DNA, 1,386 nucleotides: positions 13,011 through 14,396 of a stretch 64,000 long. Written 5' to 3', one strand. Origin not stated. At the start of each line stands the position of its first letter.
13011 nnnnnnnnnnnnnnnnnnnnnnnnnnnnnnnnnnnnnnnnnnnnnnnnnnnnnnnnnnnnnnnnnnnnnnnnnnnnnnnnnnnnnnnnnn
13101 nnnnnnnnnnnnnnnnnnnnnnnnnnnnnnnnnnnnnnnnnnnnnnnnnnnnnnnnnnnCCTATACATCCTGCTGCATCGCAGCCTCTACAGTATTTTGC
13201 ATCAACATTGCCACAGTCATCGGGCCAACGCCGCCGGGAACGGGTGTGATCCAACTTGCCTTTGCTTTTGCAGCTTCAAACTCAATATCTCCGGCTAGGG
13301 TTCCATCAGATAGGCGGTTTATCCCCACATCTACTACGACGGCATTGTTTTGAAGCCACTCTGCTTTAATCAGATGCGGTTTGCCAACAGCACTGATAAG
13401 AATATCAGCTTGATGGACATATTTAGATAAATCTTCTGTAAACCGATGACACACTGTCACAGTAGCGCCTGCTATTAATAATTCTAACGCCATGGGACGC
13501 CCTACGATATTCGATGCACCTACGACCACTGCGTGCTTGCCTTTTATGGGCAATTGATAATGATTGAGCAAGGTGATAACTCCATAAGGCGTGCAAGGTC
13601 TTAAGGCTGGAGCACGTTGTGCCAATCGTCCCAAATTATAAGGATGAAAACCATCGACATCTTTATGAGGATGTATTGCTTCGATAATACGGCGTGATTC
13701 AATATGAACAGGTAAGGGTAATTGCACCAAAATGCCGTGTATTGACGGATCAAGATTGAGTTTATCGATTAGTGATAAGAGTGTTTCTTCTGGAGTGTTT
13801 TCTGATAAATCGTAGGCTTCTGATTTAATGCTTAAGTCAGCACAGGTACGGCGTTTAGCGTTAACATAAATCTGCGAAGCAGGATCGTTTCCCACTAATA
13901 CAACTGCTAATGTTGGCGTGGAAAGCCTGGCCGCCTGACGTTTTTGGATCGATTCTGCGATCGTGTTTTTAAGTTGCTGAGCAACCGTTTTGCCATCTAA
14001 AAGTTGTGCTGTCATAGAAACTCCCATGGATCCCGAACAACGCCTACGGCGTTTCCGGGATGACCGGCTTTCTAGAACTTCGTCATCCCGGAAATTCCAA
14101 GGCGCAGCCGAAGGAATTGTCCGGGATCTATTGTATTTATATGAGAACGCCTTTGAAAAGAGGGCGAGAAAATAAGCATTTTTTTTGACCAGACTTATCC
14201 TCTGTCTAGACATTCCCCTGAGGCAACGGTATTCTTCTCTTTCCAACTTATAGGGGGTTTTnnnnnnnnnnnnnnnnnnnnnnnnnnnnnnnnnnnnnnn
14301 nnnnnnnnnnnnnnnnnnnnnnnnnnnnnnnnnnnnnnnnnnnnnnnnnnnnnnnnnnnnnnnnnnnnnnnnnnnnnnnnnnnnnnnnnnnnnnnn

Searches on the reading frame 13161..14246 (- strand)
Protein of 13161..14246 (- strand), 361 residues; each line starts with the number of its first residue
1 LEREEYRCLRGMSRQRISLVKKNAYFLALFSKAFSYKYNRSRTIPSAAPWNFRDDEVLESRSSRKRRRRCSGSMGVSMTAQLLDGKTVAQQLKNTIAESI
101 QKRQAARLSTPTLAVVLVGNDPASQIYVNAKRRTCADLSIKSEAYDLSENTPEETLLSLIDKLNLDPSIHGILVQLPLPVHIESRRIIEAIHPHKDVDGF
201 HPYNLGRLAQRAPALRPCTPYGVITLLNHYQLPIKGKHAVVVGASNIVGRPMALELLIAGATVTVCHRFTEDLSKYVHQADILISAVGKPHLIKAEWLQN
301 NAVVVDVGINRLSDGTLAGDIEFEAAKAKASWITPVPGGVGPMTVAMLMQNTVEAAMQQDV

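Call 7: search_protein_families(library=pfam, proteins=[window:13161-14246:-])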
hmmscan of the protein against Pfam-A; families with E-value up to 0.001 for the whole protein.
window:13161-14246:- (361 aa): 2 families
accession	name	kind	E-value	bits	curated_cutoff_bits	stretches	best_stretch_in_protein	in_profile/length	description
PF02882.25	THF_DHG_CYH_C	-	4.7e-71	237.7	27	1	201-359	1-159/160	Tetrahydrofolate dehydrogenase/cyclohydrolase, NAD(P)-binding domain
PF00763.28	THF_DHG_CYH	-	1.7e-40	138.3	32.8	1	83-198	1-115/115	Tetrahydrofolate dehydrogenase/cyclohydrolase, catalytic domain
